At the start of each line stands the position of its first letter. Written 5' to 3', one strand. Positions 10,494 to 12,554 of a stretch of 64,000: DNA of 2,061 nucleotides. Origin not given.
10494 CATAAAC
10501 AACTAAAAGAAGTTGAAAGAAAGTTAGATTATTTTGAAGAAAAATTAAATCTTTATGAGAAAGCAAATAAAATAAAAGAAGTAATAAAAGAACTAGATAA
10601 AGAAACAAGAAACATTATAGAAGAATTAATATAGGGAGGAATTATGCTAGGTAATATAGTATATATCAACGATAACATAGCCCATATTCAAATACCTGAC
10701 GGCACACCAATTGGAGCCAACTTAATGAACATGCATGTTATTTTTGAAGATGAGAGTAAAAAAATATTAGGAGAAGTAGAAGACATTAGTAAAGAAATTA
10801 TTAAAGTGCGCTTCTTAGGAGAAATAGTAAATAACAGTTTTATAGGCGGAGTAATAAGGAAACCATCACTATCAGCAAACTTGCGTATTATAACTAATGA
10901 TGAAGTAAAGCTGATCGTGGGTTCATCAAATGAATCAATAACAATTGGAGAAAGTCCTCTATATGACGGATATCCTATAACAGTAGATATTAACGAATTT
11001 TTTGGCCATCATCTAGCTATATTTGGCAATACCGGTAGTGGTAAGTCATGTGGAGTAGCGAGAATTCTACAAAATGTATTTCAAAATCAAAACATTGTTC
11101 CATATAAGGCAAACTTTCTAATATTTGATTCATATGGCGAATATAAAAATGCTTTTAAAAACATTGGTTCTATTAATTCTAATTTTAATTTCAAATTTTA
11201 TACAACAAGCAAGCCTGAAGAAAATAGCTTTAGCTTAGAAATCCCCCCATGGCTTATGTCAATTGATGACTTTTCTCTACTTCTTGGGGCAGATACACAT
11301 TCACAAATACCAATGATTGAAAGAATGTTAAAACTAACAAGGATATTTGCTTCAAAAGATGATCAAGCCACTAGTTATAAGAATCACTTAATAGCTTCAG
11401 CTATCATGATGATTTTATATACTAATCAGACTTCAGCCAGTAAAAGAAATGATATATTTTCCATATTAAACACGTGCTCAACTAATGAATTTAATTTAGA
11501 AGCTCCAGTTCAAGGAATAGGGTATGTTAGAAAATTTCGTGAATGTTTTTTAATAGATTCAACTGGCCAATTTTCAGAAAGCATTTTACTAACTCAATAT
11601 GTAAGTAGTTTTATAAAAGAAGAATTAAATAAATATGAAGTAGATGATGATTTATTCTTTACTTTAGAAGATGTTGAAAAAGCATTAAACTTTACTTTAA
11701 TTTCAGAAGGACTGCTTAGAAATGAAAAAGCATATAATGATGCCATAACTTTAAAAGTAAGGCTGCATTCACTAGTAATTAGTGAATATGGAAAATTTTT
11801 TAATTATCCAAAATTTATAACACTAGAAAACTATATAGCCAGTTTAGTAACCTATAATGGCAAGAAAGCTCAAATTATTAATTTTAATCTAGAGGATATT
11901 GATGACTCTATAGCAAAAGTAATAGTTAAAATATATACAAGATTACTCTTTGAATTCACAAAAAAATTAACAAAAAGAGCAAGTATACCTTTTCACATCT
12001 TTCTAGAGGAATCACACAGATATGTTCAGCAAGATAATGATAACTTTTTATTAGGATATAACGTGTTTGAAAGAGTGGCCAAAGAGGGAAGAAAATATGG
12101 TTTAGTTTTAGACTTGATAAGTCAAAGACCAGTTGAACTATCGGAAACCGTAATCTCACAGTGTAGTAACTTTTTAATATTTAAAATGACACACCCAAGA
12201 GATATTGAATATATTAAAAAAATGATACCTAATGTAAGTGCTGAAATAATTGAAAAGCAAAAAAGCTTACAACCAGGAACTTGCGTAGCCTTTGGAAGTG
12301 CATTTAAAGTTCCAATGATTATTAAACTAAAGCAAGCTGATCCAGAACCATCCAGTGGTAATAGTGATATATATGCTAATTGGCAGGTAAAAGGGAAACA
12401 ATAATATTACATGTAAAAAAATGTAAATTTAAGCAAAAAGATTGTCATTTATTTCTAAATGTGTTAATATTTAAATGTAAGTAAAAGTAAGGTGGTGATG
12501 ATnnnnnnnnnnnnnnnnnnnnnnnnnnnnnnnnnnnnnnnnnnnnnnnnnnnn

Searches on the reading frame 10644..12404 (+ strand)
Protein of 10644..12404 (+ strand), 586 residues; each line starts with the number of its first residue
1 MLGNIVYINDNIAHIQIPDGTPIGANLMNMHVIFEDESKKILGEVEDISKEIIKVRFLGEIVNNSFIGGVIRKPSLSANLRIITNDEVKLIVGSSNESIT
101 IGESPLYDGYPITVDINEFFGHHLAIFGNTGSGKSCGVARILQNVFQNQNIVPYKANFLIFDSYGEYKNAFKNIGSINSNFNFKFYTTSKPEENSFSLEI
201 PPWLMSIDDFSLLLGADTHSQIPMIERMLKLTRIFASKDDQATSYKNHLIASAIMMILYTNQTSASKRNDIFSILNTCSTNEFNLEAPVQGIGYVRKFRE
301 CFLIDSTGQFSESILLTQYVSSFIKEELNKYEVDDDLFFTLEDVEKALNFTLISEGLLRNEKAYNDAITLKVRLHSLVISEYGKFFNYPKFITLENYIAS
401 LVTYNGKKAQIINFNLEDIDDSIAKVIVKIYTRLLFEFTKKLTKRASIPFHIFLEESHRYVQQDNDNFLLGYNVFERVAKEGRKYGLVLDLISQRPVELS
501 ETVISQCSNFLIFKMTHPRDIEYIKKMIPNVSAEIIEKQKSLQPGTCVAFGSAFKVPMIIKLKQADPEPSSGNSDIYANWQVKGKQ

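Call 3: search_protein_families(library=pfam, proteins=[window:10644-12404:+], max_evalue=0.1)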
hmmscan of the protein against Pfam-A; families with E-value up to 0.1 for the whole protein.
window:10644-12404:+ (586 aa): 4 families
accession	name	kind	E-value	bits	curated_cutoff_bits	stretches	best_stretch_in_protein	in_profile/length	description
PF01935.23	DUF87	-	6.7e-26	92.2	23.2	1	100-244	2-132/220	Helicase HerA, central domain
PF10412.15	TrwB_AAD_bind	-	0.0014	18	20.5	1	122-173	16-61/387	Type IV secretion-system coupling protein DNA-binding domain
PF01580.24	FtsK_SpoIIIE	-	0.0077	16.1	24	1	108-145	27-63/221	FtsK/SpoIIIE family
PF12846.13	AAA_10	-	0.019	14.5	27.5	0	123-195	23-87/362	AAA-like domain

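Call 4: search_protein_families(library=ncbifam, proteins=[window:10644-12404:+], max_evalue=0.1)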
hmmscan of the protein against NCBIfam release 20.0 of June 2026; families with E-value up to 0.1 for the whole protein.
window:10644-12404:+ (586 aa): 9 families
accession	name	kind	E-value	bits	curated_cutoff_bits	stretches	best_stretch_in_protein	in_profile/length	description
NF042944.1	HerA_antiphage_2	equivalog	1.8e-53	182.2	850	1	47-582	59-562/576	anti-phage-associated helicase HerA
NF042943.1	HerA_antiphage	equivalog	5.7e-46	157.2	800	2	428-580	417-566/566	anti-phage-associated helicase HerA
NF040937.1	HerA_Thermprot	equivalog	1.8e-34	119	800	2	399-582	297-481/487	DNA double-strand break repair helicase HerA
NF040819.1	helicase_HerA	equivalog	2.8e-29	102.1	970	2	447-564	401-516/561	DNA double-strand break repair helicase HerA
NF053655.1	CedD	equivalog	5e-14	51.8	600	2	431-563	400-526/527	DNA-translocating ATPase CedD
NF033849.1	ser_rich_anae_1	subfamily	7e-11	40.2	650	1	444-525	1013-1100/1163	serine-rich protein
TIGR03925.1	T7SS_EccC_b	equivalog_domain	0.0093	14.3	346.55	1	96-164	339-402/564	type VII secretion protein EccCb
TIGR02390.1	RNA_pol_rpoA1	equivalog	0.06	11.4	1042.55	1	27-101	458-531/867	DNA-directed RNA polymerase subunit A'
NF041214.1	plasmid_TraB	equivalog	0.064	11.7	800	0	122-151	249-278/639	plasmid transfer protein TraB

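Call 5: search_protein_families(library=padloc, proteins=[window:10644-12404:+], max_evalue=0.1)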
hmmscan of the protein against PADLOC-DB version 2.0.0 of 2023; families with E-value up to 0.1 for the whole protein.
window:10644-12404:+ (586 aa): 15 families
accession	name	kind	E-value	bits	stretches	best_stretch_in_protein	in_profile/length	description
PDLC04102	HerA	-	1.9e-115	384.6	1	48-582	85-639/654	-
PDLC04105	HerA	-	5.6e-71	237.8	2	388-583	353-556/576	-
PDLC04098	HerA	-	2.8e-68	229.1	1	63-581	114-667/686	-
PDLC04106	HerA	-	5e-61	205.1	1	99-581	153-647/667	-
PDLC04097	HerA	-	6.7e-52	174.9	1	50-573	88-604/618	-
PDLC02185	HerA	-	3.5e-51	172.6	2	427-583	428-582/585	-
PDLC02188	HerA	-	2.9e-50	169.7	1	49-583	69-563/578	-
PDLC04100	HerA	-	6.5e-47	158.5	2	429-582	424-574/580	-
PDLC04103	HerA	-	7.5e-41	138.1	2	367-581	356-575/579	-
PDLC04104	HerA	-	2.5e-32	110.1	1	389-582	160-356/379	-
PDLC04140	mad8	-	4.6e-16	57.2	1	111-559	19-296/314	mads_8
PDLC04101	HerA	-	2.9e-12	44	1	71-214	124-253/400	-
PDLC01055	HerA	-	5.4e-11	40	2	59-169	95-201/532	Type III coevolved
PDLC04107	HerA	-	6.9e-11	39.7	1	71-211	125-255/306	-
PDLC04099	HerA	-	1.4e-08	32.3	1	95-169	143-212/214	-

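Call 10: find_homologous_proteins(query=window:10644-12401:+)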
Query window:10644-12401:+ (586 aa): 7997 proteins with E <= 0.001 among 8000 candidates; the best 120 are listed.
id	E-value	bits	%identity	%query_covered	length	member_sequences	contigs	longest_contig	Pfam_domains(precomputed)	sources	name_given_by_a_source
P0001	0.0e+0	1302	100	100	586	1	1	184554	PF01935.24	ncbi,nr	ncbi:MAG: DUF87 domain-containing protein [Bacilli bacterium]|nr:DUF87 domain-containing protein [Ba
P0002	0.0e+0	1128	85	100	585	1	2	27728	PF01935.24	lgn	-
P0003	0.0e+0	1118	84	100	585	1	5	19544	PF01935.24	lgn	-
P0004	0.0e+0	1066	80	99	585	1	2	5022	PF01935.24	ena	-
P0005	0.0e+0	1062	79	99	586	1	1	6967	PF01935.24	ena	-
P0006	0.0e+0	1061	79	99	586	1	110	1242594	PF01935.24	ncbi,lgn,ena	-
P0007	0.0e+0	1061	79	99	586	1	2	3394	PF01935.24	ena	-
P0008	0.0e+0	1061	79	99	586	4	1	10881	PF01935.24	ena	-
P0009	0.0e+0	1061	79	99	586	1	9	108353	PF01935.24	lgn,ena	-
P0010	0.0e+0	1060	79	99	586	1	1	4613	PF01935.24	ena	-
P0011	0.0e+0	1060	79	99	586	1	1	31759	PF01935.24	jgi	-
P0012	0.0e+0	1059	79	99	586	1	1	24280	PF01935.24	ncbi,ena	-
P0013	0.0e+0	1059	80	99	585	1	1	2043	PF01935.24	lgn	-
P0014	0.0e+0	1059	79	99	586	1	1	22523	PF01935.24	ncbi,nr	ncbi:MAG: ATP-binding protein [Firmicutes bacterium]|nr:ATP-binding protein [Bacillota bacterium]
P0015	0.0e+0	1058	79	99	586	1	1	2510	PF01935.24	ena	-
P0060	1.3e-280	950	70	100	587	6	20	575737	PF01935.24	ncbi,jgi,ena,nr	ncbi:MAG: ATP-binding protein [Firmicutes bacterium]|nr:ATP-binding protein [Bacillota bacterium]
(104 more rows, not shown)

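Call 11: find_encoding_contigs(protein=P0006, flank=8000, max_places=3)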
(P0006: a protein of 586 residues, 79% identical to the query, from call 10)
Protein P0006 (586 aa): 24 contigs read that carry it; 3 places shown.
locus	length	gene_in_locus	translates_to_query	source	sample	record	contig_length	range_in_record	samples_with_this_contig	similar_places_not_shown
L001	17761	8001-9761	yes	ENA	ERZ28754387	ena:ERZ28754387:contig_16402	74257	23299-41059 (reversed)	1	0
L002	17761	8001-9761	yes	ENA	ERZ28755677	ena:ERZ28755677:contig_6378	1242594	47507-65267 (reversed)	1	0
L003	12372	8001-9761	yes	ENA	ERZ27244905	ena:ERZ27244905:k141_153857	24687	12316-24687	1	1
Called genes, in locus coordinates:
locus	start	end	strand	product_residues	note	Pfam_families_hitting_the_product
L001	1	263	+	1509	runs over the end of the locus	PF01580:FtsK_SpoIIIE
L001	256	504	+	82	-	-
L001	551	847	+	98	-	PF06013:WXG100 (weak)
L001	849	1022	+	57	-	-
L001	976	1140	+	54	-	-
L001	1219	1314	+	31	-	-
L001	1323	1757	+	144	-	-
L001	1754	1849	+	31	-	-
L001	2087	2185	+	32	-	-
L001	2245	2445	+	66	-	-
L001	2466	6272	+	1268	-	-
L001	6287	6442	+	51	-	-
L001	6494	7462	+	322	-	PF02881:SRP54_N, PF03308:MeaB (faint), PF13604:AAA_30 (weak), PF00448:SRP54, PF01656:CbiA (faint), PF13614:AAA_31 (weak)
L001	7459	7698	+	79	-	-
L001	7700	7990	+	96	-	PF04297:UPF0122, PF04545:Sigma70_r4, PF08281:Sigma70_r4_2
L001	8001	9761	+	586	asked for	PF01935:DUF87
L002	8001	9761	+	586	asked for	PF01935:DUF87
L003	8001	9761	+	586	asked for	PF01935:DUF87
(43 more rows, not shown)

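Call 12: find_encoding_contigs(protein=P0060, flank=8000, max_places=3)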
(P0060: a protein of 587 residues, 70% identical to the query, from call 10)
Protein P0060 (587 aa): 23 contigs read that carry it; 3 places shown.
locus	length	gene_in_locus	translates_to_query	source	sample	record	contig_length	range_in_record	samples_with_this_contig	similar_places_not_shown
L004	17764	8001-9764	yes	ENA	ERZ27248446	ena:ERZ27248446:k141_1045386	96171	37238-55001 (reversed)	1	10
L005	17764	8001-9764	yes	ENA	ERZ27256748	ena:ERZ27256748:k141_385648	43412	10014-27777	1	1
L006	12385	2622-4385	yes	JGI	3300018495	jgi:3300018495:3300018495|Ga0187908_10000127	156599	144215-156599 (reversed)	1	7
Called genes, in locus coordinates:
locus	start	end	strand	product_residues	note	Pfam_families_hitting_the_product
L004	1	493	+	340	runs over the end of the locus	PF02547:Queuosine_synth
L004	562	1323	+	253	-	-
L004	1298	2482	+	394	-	PF01996:F420_ligase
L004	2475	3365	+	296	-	PF01745:IPT (weak), PF13238:AAA_18 (faint), PF01715:IPPT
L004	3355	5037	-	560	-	PF00753:Lactamase_B, PF12706:Lactamase_B_2 (weak), PF23023:Anti-Pycsar_Apyc1 (weak), PF22505:RNase_J_b_CASP, PF07521:RMMBL, PF17770:RNase_J_C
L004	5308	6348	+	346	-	PF07963:N_methyl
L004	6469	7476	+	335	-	PF03308:MeaB (faint), PF02881:SRP54_N, PF25199:nSTAND_NTPase5 (faint), PF00448:SRP54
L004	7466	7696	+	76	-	-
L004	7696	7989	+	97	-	PF04297:UPF0122, PF04545:Sigma70_r4 (weak)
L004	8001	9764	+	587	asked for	PF01935:DUF87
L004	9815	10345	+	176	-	PF03729:DUF308 (weak)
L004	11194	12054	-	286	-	PF01297:ZnuA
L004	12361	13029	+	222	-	PF14622:Ribonucleas_3_3, PF00636:Ribonuclease_3, PF00035:dsrm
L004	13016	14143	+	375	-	-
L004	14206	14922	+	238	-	PF20772:TACO1_YebC_N, PF01709:Transcrip_reg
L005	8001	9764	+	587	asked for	PF01935:DUF87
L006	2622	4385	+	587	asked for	PF01935:DUF87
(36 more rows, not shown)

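Call 21: find_related_loci(query=A1, collection=genome_contigs, flank=10000)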
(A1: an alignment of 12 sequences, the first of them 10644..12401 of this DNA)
Query A1 (586 aa) in genome_contigs; peptide patterns used: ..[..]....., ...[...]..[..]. (x = any residue, [..] = any of these).
599 stretches matched a pattern (row limit reached: there are more); 587 encode a relative of the query (tblastn E <= 1e-3); the best 80 are kept; 80 distinct loci.
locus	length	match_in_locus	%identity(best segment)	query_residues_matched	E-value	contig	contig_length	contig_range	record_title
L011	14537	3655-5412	78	1-585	0e+0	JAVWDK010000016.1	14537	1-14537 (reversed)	MAG: Bacilli bacterium isolate CGS10Y4-bin82 NODE_3561_length_14537_cov_6.187750, whole genome shotgun sequence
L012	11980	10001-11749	71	1-580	0e+0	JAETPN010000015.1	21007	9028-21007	MAG: Bacillota bacterium isolate S21_Bin6 scaffold_1939, whole genome shotgun sequence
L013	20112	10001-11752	71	1-582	0e+0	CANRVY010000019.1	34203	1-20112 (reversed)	MAG TPA_asm: uncultured Tenericutes bacterium isolate SRR15730544_bin.10_metawrap_v1.3_MAG genome assembly, contig: NODE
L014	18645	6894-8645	70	1-580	0e+0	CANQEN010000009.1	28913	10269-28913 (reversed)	MAG: uncultured Bacilli bacterium isolate Lapin-007__bin2 genome assembly, contig: Lapin-007__NODE_505_length_28913_cov_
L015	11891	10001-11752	71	1-582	0e+0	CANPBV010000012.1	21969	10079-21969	MAG TPA_asm: uncultured Tenericutes bacterium isolate SRR15604531_bin.56_metawrap_v1.3_MAG genome assembly, contig: NODE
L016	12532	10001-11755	70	1-583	0e+0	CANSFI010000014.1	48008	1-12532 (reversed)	MAG TPA_asm: uncultured Tenericutes bacterium isolate SRR15730532_bin.52_metawrap_v1.3_MAG genome assembly, contig: NODE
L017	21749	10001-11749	68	1-580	0e+0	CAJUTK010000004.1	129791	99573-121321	MAG TPA_asm: uncultured Bacilli bacterium isolate MGBC165900 genome assembly, contig: MGBC165900.4, whole genome shotgun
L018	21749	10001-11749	68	1-580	0e+0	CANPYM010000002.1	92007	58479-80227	MAG: uncultured Bacilli bacterium isolate Lapin-002__bin68 genome assembly, contig: Lapin-002__NODE_280_length_92007_cov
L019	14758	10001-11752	70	1-582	0e+0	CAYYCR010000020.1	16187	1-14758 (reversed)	MAG TPA_asm: uncultured Muribaculaceae bacterium isolate SRP287540_co2_371 genome assembly, contig: NODE_3920_length_161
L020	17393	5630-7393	68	1-585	0e+0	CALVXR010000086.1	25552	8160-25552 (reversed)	MAG: uncultured Bacilli bacterium isolate E15__bin26 genome assembly, contig: E15__k127_3655051, whole genome shotgun se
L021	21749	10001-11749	68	1-580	0e+0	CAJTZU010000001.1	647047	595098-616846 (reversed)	MAG TPA_asm: uncultured Bacilli bacterium isolate MGBC118066 genome assembly, contig: MGBC118066.1, whole genome shotgun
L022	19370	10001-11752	68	1-582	0e+0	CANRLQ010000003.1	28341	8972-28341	MAG: uncultured Bacilli bacterium isolate Lapin-011__bin79 genome assembly, contig: Lapin-011__NODE_1551_length_28341_co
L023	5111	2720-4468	67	1-582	0e+0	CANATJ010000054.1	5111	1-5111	MAG TPA_asm: uncultured Firmicutes bacterium isolate SRR14836549_bin.6_metawrap_v1.3_MAG genome assembly, contig: NODE.4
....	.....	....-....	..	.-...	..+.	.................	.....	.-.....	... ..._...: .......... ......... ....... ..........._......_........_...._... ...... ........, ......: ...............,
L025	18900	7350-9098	68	1-582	0e+0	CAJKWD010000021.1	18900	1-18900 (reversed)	MAG TPA_asm: uncultured Acholeplasmataceae bacterium isolate ERR321581-bin.27 genome assembly, contig: NODE_1720_length_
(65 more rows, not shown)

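Call 24: search_solved_structures(query=A1, max_evalue=0.001)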
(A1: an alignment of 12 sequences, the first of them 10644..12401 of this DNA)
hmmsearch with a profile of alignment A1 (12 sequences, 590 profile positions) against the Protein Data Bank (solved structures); distinct sequences matched with E-value up to 0.001: 9.
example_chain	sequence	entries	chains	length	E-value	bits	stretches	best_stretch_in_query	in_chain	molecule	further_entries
9c1m_M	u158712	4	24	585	5.8e-57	196.7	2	429-586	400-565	ATP-binding protein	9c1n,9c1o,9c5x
8xau_A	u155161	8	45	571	1.8e-48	168.7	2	396-586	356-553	ATP-binding protein | HerA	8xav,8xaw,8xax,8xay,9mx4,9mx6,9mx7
8ziq_M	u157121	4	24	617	7.3e-46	160.1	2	423-586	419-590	HerA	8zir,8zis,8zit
8wiv_A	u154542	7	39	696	2.8e-42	148.2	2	44-215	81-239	Helicase HerA central domain-containing protein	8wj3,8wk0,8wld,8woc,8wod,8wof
8j4u_M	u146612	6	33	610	4.6e-38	134.3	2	429-586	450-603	Nucleoside triphosphate hydrolase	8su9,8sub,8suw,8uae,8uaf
4d2i_A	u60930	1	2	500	1.6e-36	129.2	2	392-586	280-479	HERA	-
8yho_A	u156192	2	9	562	1.1e-34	123.2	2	416-567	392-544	DUF87 domain-containing protein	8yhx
9x1l_A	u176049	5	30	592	1.5e-26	96.3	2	454-567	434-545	DNA helicase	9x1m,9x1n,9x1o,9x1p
8wet_A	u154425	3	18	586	2.2e-10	42.9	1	437-531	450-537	TdpA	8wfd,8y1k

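Call 38: find_encoding_contigs(protein=P0002, flank=10000, max_places=3)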
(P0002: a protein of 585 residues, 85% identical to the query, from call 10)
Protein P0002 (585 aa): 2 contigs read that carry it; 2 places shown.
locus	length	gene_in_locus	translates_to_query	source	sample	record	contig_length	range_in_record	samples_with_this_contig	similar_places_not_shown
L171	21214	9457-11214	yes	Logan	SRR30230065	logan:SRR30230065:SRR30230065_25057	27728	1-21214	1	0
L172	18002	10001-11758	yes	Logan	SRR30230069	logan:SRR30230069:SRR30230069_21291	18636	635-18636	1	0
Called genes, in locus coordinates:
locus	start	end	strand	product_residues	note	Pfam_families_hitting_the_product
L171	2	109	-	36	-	?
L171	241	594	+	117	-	PF12844:HTH_19, PF13560:HTH_31, PF01381:HTH_3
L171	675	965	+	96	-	PF02686:GatC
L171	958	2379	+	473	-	PF01425:Amidase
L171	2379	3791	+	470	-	PF02934:GatB_N, PF02637:GatB_Yqey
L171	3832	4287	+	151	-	-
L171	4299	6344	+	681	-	PF00497:SBP_bac_3 (weak), PF00990:GGDEF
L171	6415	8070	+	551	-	PF00749:tRNA-synt_1c, PF19269:Anticodon_2 (faint)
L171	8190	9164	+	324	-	PF01656:CbiA (faint), PF02374:ArsA_ATPase (faint), PF02881:SRP54_N, PF13604:AAA_30 (weak), PF00448:SRP54, PF13614:AAA_31 (weak)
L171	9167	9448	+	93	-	PF04297:UPF0122, PF04545:Sigma70_r4 (weak)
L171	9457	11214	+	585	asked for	PF01935:DUF87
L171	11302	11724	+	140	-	PF07963:N_methyl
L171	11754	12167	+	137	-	PF07963:N_methyl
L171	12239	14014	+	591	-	PF01935:DUF87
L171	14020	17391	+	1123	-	PF01855:POR_N, PF17147:PFOR_II, PF01558:POR, PF10371:EKR (weak), PF00037:Fer4 (faint), PF12838:Fer4_7 (weak), PF13187:Fer4_9 (weak), PF02775:TPP_enzyme_C, +2 more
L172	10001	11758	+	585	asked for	PF01935:DUF87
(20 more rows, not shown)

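Call 39: find_encoding_contigs(protein=P0003, flank=10000, max_places=3)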
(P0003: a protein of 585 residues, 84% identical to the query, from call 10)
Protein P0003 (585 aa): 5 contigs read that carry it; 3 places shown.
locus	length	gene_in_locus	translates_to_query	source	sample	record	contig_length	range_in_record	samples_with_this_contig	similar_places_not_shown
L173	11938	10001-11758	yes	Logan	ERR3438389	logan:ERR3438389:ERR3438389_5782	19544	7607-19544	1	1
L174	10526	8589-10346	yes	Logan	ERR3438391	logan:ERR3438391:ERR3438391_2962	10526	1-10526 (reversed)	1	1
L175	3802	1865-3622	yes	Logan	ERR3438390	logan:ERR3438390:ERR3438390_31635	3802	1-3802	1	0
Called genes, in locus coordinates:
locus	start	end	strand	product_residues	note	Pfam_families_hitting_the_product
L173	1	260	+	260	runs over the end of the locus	-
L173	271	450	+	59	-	-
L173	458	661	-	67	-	PF12844:HTH_19, PF01381:HTH_3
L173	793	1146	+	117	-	PF12844:HTH_19, PF13560:HTH_31, PF01381:HTH_3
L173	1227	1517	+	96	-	PF02686:GatC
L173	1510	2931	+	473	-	PF01425:Amidase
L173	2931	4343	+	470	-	PF02934:GatB_N, PF02637:GatB_Yqey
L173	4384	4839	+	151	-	-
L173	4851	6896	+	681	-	PF00497:SBP_bac_3 (weak), PF00990:GGDEF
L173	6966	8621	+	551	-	PF00749:tRNA-synt_1c, PF19269:Anticodon_2 (faint)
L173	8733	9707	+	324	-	PF02374:ArsA_ATPase (faint), PF02881:SRP54_N, PF13614:AAA_31 (faint), PF13207:AAA_17 (faint), PF00448:SRP54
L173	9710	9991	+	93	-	PF04297:UPF0122, PF04545:Sigma70_r4 (weak)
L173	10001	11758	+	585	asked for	PF01935:DUF87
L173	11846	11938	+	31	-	?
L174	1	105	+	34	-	?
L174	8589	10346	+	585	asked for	PF01935:DUF87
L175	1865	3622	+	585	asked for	PF01935:DUF87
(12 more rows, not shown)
